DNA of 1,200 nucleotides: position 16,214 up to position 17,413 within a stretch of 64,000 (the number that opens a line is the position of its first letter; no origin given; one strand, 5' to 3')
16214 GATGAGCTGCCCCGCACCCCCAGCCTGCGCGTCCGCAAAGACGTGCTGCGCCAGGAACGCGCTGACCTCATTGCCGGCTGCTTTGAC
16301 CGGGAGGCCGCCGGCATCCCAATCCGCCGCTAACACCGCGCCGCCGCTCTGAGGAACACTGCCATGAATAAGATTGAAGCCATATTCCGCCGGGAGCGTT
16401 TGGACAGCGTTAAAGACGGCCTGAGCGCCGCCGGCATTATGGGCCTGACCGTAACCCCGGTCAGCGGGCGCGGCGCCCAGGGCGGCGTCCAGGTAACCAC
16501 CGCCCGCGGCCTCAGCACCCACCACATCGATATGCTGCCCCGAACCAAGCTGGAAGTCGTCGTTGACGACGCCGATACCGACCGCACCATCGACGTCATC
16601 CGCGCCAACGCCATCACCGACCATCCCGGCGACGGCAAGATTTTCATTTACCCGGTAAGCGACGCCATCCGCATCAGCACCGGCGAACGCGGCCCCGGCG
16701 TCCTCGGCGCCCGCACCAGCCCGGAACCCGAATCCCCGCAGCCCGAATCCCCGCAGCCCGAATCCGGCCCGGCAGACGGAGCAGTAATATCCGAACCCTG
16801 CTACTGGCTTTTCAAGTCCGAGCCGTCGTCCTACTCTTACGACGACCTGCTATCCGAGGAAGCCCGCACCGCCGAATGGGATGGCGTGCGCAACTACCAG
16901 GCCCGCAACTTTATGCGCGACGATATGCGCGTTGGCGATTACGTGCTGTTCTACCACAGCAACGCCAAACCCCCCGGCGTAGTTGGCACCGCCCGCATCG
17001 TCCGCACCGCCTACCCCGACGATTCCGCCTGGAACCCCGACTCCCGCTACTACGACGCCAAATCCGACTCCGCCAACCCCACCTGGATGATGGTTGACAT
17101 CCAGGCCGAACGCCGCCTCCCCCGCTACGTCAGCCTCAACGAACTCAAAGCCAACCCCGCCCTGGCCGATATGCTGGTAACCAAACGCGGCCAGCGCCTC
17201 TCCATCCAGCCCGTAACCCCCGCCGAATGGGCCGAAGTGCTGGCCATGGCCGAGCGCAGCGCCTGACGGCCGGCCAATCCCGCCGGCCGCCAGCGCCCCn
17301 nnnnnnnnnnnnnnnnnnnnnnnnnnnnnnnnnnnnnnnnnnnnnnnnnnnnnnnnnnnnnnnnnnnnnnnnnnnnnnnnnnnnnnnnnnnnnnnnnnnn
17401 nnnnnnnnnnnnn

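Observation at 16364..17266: PII signal-transduction domain fused to an EVE (PUA-like) domain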

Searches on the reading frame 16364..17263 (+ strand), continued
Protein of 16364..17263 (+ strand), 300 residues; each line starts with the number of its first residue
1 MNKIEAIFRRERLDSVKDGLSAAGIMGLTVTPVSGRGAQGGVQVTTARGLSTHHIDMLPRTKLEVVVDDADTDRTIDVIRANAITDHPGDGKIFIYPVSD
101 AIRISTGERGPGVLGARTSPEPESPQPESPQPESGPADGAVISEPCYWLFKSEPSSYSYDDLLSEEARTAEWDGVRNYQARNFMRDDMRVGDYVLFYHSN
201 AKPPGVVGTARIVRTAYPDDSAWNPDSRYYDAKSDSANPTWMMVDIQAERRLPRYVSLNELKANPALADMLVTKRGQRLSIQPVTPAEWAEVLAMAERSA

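Call 17: search_protein_families(library=pfam, proteins=[P0250, P0131, P0177, P0228, P0231, P0232, P0249, P0266, P0269, P0243], max_evalue=0.001)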
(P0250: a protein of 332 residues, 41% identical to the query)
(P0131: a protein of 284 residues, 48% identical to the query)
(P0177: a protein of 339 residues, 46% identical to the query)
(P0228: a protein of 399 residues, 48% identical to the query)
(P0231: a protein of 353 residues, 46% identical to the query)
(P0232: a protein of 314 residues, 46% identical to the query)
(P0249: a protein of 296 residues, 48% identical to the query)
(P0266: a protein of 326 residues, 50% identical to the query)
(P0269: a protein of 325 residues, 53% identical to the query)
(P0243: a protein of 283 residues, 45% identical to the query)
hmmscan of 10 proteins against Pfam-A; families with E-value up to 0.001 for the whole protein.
P0250 (332 aa): 2 families
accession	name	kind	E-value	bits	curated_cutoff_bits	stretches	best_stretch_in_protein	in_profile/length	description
PF01878.24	EVE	-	3.3e-49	167.1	23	1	183-329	2-145/145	EVE domain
PF18899.5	DUF5655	-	7.4e-11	42.5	24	1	53-160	1-107/109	Domain of unknown function (DUF5655)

P0131 (284 aa): 1 family
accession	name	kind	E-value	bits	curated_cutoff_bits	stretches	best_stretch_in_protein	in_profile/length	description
PF01878.24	EVE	-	6.1e-48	163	23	1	98-244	3-144/145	EVE domain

P0177 (339 aa): 1 family
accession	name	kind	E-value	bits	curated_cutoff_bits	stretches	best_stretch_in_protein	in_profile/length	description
PF01878.24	EVE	-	2.8e-50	170.5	23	1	86-234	1-144/145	EVE domain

P0228 (399 aa): 1 family
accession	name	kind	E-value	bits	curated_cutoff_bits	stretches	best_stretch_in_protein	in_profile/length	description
PF01878.24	EVE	-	6e-53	179.2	23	1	164-315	1-145/145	EVE domain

P0231 (353 aa): 3 families
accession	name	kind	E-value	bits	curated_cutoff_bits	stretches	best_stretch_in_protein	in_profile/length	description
PF01878.24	EVE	-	6.7e-36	123.9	23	1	192-349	1-145/145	EVE domain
PF13091.12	PLDc_2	-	1.4e-11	44.7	27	1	20-151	9-132/132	PLD-like domain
PF09565.16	RE_NgoFVII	-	4.2e-05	23.4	23.8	1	14-132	10-133/162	NgoFVII restriction endonuclease N-terminal PLD domain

P0232 (314 aa): 1 family
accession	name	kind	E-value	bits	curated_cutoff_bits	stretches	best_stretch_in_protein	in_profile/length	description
PF01878.24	EVE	-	3.9e-54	183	23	1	160-312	1-145/145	EVE domain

P0249 (296 aa): 1 family
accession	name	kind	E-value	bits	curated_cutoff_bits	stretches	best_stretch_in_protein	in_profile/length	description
PF01878.24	EVE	-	4.4e-48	163.4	23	1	96-252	1-145/145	EVE domain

P0266 (326 aa): 1 family
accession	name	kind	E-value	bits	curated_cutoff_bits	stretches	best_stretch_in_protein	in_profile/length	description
PF01878.24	EVE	-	8.5e-48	162.5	23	1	166-319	2-145/145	EVE domain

P0269 (325 aa): 1 family
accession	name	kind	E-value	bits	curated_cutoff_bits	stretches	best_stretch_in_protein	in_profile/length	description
PF01878.24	EVE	-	2.5e-42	144.8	23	1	160-316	1-143/145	EVE domain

P0243 (283 aa): 1 family
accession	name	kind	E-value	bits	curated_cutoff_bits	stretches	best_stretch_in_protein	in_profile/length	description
PF01878.24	EVE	-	1.9e-49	167.8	23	1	116-275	1-144/145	EVE domain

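Call 23: find_encoding_contigs(protein=window:16364-17263:+, flank=3000)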
Protein window:16364-17263:+ (300 aa): 9 contigs read that carry it; 5 places shown.
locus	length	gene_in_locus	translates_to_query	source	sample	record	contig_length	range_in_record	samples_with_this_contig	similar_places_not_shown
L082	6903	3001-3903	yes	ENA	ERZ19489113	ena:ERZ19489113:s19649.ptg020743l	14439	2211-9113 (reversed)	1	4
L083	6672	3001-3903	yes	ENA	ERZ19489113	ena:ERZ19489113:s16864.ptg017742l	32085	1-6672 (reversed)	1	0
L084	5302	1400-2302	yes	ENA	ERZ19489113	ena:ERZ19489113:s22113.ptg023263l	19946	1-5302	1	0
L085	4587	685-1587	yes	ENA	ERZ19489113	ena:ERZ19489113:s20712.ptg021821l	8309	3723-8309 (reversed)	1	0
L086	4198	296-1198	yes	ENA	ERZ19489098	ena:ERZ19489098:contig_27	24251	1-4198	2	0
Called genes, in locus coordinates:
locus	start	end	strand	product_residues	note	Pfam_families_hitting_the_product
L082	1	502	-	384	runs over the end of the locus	PF00108:Thiolase_N, PF02803:Thiolase_C, PF22691:Thiolase_C_1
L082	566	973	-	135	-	PF12172:zf-ChsH2 (weak), PF01796:OB_ChsH2_C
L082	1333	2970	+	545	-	PF00501:AMP-binding, PF13193:AMP-binding_C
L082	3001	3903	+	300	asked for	PF00543:P-II, PF01878:EVE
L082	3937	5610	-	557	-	PF02776:TPP_enzyme_N, PF00205:TPP_enzyme_M, PF02775:TPP_enzyme_C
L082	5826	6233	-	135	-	PF00903:Glyoxalase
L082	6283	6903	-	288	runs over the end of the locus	PF00561:Abhydrolase_1, PF12146:Hydrolase_4, PF12697:Abhydrolase_6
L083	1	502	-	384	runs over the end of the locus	PF00108:Thiolase_N, PF02803:Thiolase_C, PF22691:Thiolase_C_1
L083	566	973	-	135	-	PF12172:zf-ChsH2 (weak), PF01796:OB_ChsH2_C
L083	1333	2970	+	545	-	PF00501:AMP-binding, PF13193:AMP-binding_C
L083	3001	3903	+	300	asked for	PF00543:P-II, PF01878:EVE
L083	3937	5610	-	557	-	PF02776:TPP_enzyme_N, PF00205:TPP_enzyme_M, PF02775:TPP_enzyme_C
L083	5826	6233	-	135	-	PF00903:Glyoxalase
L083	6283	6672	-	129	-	?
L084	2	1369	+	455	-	?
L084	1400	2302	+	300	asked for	PF00543:P-II, PF01878:EVE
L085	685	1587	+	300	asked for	PF00543:P-II, PF01878:EVE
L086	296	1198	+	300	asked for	PF00543:P-II, PF01878:EVE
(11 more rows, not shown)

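Call 30: search_protein_families(library=pfam, proteins=[P0147, P0189, P0256, P0267, P0125, P0129, P0145, P0161, P0179, P0194], max_evalue=0.001)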
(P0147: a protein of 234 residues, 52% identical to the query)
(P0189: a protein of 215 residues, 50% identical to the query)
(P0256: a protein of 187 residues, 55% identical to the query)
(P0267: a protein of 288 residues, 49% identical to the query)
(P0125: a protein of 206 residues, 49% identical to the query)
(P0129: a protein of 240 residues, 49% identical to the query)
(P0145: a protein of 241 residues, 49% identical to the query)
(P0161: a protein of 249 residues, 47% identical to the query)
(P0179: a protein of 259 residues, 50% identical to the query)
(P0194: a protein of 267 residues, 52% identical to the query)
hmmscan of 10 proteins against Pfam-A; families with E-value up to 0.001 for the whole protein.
P0147 (234 aa): 1 family
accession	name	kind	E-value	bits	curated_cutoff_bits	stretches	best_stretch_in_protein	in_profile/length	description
PF01878.24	EVE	-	8.2e-60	201.4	23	2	126-232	32-138/145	EVE domain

P0189 (215 aa): 1 family
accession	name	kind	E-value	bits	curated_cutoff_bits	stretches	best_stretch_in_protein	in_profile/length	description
PF01878.24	EVE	-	1.4e-46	158.5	23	2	37-114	1-76/145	EVE domain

P0256 (187 aa): 1 family
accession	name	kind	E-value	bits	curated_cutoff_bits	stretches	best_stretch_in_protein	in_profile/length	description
PF01878.24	EVE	-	6e-31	107.8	23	2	2-74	47-118/145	EVE domain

P0267 (288 aa): 1 family
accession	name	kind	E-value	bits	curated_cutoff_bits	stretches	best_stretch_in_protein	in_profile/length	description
PF01878.24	EVE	-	5.5e-42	143.6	23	2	11-87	1-67/145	EVE domain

P0125 (206 aa): 1 family
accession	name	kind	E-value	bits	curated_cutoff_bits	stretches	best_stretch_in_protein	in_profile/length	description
PF01878.24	EVE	-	1.2e-45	155.5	23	1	47-195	1-144/145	EVE domain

P0129 (240 aa): 1 family
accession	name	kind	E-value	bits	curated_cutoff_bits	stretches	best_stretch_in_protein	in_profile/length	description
PF01878.24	EVE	-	1.2e-48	165.2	23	1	73-227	3-144/145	EVE domain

P0145 (241 aa): 1 family
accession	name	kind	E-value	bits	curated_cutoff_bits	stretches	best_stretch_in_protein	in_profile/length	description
PF01878.24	EVE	-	7.5e-52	175.6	23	1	82-229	2-143/145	EVE domain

P0161 (249 aa): 1 family
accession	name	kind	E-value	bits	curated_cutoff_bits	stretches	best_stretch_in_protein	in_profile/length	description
PF01878.24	EVE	-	1e-49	168.7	23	1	98-245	2-144/145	EVE domain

P0179 (259 aa): 1 family
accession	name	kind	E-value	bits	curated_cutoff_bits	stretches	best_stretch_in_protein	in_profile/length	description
PF01878.24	EVE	-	7.9e-48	162.6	23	1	108-254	1-144/145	EVE domain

P0194 (267 aa): 1 family
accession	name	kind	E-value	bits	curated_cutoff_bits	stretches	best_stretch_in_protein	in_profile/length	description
PF01878.24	EVE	-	4.4e-52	176.4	23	1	92-256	1-144/145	EVE domain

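Call 57: search_protein_families(library=pfam, proteins=[L006:9038-9670:+, L006:9622-11202:+, L006:11202-11657:+, L009:8981-10822:+, L009:10829-12832:+, L017:8938-10464:+, L017:10913-12589:-, L023:9168-11213:+, L008:8932-10566:-, L028:9245-9880:+], max_evalue=0.001)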
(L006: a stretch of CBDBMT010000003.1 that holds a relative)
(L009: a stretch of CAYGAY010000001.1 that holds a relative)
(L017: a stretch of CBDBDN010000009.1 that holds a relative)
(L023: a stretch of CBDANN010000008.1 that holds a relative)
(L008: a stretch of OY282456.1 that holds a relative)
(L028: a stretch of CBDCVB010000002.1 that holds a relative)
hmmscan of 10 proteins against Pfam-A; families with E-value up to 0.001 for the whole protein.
L006:9038-9670:+ (211 aa): 0 families

L006:9622-11202:+ (527 aa): 2 families
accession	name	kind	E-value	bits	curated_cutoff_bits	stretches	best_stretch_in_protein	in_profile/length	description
PF13175.12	AAA_15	-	1.7e-21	77.7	32.1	2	369-441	293-373/374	AAA ATPase domain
PF13304.12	AAA_21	-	1e-13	52.5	27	1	355-439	212-300/304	AAA domain, putative AbiEii toxin, Type IV TA system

L006:11202-11657:+ (152 aa): 0 families

L009:8981-10822:+ (614 aa): 1 family
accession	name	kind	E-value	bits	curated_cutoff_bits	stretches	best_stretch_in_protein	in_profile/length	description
PF01555.25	N6_N4_Mtase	-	2.2e-44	152.5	26.7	1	105-335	1-215/221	DNA methylase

L009:10829-12832:+ (668 aa): 2 families
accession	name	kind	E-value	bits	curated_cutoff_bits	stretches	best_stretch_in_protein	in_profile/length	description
PF04851.21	ResIII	-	1.4e-14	54.8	22.5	1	64-233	20-164/164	Type III restriction enzyme, res subunit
PF18766.7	SWI2_SNF2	-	1.2e-05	25.5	26.7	1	164-277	92-203/221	SWI2/SNF2 ATPase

L017:8938-10464:+ (509 aa): 2 families
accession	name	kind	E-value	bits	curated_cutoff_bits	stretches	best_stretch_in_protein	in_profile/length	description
PF13175.12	AAA_15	-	3.2e-20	73.5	32.1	2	351-423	293-373/374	AAA ATPase domain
PF13304.12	AAA_21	-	2.2e-14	54.7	27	1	314-420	210-299/304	AAA domain, putative AbiEii toxin, Type IV TA system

L017:10913-12589:- (558 aa): 1 family
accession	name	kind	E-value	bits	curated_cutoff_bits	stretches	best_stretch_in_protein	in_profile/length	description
PF01268.25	FTHFS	-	2.1e-216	719.9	27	1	14-557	10-555/556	Formate--tetrahydrofolate ligase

L023:9168-11213:+ (682 aa): 6 families
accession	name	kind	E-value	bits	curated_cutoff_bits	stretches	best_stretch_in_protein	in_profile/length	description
PF00580.27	UvrD-helicase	-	5.1e-33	115.4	23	1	7-316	4-270/271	UvrD/REP helicase N-terminal domain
PF13361.12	UvrD_C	-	2.6e-25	90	25.6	2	581-661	265-345/350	UvrD-like helicase C-terminal domain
PF13245.12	AAA_19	-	3.9e-15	56.6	25.1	1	20-299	15-131/134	AAA domain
PF13538.12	UvrD_C_2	-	8.8e-08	32.3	27.4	1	604-661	2-51/52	UvrD-like helicase C-terminal domain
PF01443.25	Viral_helicase1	-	9.4e-06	26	21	0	605-661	178-226/228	Viral superfamily 1 RNA helicase core domain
PF13604.12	AAA_30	-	0.00025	21.3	27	0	11-69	13-68/191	AAA domain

L008:8932-10566:- (544 aa): 1 family
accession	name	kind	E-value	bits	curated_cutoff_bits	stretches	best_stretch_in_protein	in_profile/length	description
PF01268.25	FTHFS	-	1e-217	724.2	27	1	1-543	12-555/556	Formate--tetrahydrofolate ligase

L028:9245-9880:+ (212 aa): 0 families

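Call 73: predict_structure(alignment_id=A4)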
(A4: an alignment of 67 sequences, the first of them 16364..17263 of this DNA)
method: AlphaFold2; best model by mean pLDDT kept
length: 300 residues; sequences in the alignment: 67
mean_pLDDT: 74.6   pTM: 0.52
mean pLDDT of the five models: 74.6, 73.6, 72.6, 71.3, 68.6
residues with pLDDT >= 90: 97; 70-90: 103; 50-70: 44; < 50: 56
segments of 3 or more residues with pLDDT < 50: 37-40, 45-47, 100-143
pLDDT, mean of each block of 10 residues (from residue 1): 88 93 91 62 50 62 91 93 75 76 30 26 31 29 70 59 61 79 87 89 90 87 87 84 87 93 96 90 94 87
secondary structure, 60 per line:
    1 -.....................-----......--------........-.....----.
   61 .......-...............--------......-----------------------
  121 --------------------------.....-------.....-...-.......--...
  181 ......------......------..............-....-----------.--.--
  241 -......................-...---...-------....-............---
elements in order: E2-9 H10-22 E28-33 E42-46 E51-55 E60-67 H69-83 E92-97 E147-151 H159-163 E169-175 H178-186 E193-198 E205-218 H220-223 E242-257 H258-263 E281-284 H286-297

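Call 75: fold_search(model_id=the predicted structure, library=pdb)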
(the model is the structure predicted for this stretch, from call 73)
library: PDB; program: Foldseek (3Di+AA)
matches with E <= 10: 1330; with E <= 0.001: 224
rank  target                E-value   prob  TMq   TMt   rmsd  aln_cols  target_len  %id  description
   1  2g2x_A                2.0e-18  1.00  0.46  0.89   2.1       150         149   46  X-Ray Crystal Structure Protein Q88CH6 from Pseudomonas putida. Northeast Structural Genomics Consortium Target PpR72. (released 2006-03-14)
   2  2eve                  2.9e-18  1.00  0.45  0.87   2.3       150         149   45  X-Ray Crystal Structure of Protein PSPTO5229 from Pseudomonas syringae. Northeast Structural Genomics Consortium Target  (released 2005-11-08)
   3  5j3e_B                4.2e-18  1.00  0.47  0.79   2.6       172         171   42  Crystal Structure of Human THYN1 protein in complex with 5-methylcytosine containing DNA (released 2016-04-20)
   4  2ar1                  1.1e-17  1.00  0.45  0.83   2.5       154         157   47  Structure of Hypothetical protein from Leishmania major (released 2005-08-30)
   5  5j3e_A                2.7e-17  1.00  0.47  0.79   2.5       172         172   42  Crystal Structure of Human THYN1 protein in complex with 5-methylcytosine containing DNA (released 2016-04-20)
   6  3eop_A                7.3e-17  1.00  0.46  0.80   2.4       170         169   42  Crystal Structure of the DUF55 domain of human thymocyte nuclear protein 1 (released 2009-09-29)
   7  3eop_B                9.4e-17  1.00  0.46  0.83   2.5       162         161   44  Crystal Structure of the DUF55 domain of human thymocyte nuclear protein 1 (released 2009-09-29)
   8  1zce                  6.1e-13  1.00  0.42  0.83   2.4       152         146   41  X-Ray Crystal Structure of Protein Atu2648 from Agrobacterium tumefaciens. Northeast Structural Genomics Consortium Targ (released 2005-04-19)
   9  2gbs_MODEL_1_A        6.5e-12  1.00  0.41  0.82   2.4       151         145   41  NMR structure of Rpa0253 from Rhodopseudomonas palustris. Northeast structural genomics consortium target RpR3 (released 2006-04-11)
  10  2v5h_J                5.4e-11  1.00  0.28  0.72   6.7       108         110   51  Controlling the storage of nitrogen as arginine: the complex of PII and acetylglutamate kinase from Synechococcus elon (released 2007-10-16)
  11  7p4v                  8.9e-11  1.00  0.28  0.70   7.2       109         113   50  GlnK1 from Methanothermococcus thermolithotrophicus with dADP at a resolution of 1.94 A (released 2021-10-06)
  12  2v5h_I                9.5e-11  1.00  0.28  0.72   6.4       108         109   50  Controlling the storage of nitrogen as arginine: the complex of PII and acetylglutamate kinase from Synechococcus elon (released 2007-10-16)
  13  7p52                  1.1e-10  1.00  0.28  0.71   6.6       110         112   48  GlnK1 from Methanocaldococcus jannaschii with Mg-ATP and 2-oxoglutarate at a resolution of 1.2 A (released 2021-10-06)
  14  2jj4_D                1.1e-10  1.00  0.28  0.71   6.6       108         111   51  The complex of PII and acetylglutamate kinase from Synechococcus elongatus PCC7942 (released 2007-10-16)
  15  2jj4_F                1.2e-10  1.00  0.28  0.72   6.7       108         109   52  The complex of PII and acetylglutamate kinase from Synechococcus elongatus PCC7942 (released 2007-10-16)
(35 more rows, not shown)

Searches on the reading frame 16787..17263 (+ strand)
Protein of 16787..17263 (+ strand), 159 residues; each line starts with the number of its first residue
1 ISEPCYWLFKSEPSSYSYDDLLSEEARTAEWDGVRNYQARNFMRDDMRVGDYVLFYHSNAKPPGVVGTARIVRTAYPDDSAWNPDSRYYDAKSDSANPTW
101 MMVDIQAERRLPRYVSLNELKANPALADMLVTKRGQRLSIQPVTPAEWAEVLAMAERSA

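Call 38: search_solved_structures(query=window:16787-17263:+, show_alignments=2, max_evalue=0.00001)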
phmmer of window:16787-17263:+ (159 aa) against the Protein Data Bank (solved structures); distinct sequences matched with E-value up to 0.00001: 7.
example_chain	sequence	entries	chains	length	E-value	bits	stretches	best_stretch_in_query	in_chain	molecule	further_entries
2g2x_A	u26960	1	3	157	3.4e-41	143.8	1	5-154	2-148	hypothetical protein PP5205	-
2ar1_A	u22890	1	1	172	2.5e-38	134.5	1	5-157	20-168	hypothetical protein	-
2eve_A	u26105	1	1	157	5.5e-38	133.4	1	5-154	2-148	hypothetical protein PSPTO5229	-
5j3e_A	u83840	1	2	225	2.8e-34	121.3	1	7-157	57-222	Thymocyte nuclear protein 1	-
3eop_A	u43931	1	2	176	2.9e-34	121.3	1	7-156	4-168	Thymocyte nuclear protein 1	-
1zce_A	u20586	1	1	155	1.2e-24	90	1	6-154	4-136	hypothetical protein Atu2648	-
2gbs_A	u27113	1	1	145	2e-24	89.4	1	5-154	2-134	Hypothetical protein Rpa0253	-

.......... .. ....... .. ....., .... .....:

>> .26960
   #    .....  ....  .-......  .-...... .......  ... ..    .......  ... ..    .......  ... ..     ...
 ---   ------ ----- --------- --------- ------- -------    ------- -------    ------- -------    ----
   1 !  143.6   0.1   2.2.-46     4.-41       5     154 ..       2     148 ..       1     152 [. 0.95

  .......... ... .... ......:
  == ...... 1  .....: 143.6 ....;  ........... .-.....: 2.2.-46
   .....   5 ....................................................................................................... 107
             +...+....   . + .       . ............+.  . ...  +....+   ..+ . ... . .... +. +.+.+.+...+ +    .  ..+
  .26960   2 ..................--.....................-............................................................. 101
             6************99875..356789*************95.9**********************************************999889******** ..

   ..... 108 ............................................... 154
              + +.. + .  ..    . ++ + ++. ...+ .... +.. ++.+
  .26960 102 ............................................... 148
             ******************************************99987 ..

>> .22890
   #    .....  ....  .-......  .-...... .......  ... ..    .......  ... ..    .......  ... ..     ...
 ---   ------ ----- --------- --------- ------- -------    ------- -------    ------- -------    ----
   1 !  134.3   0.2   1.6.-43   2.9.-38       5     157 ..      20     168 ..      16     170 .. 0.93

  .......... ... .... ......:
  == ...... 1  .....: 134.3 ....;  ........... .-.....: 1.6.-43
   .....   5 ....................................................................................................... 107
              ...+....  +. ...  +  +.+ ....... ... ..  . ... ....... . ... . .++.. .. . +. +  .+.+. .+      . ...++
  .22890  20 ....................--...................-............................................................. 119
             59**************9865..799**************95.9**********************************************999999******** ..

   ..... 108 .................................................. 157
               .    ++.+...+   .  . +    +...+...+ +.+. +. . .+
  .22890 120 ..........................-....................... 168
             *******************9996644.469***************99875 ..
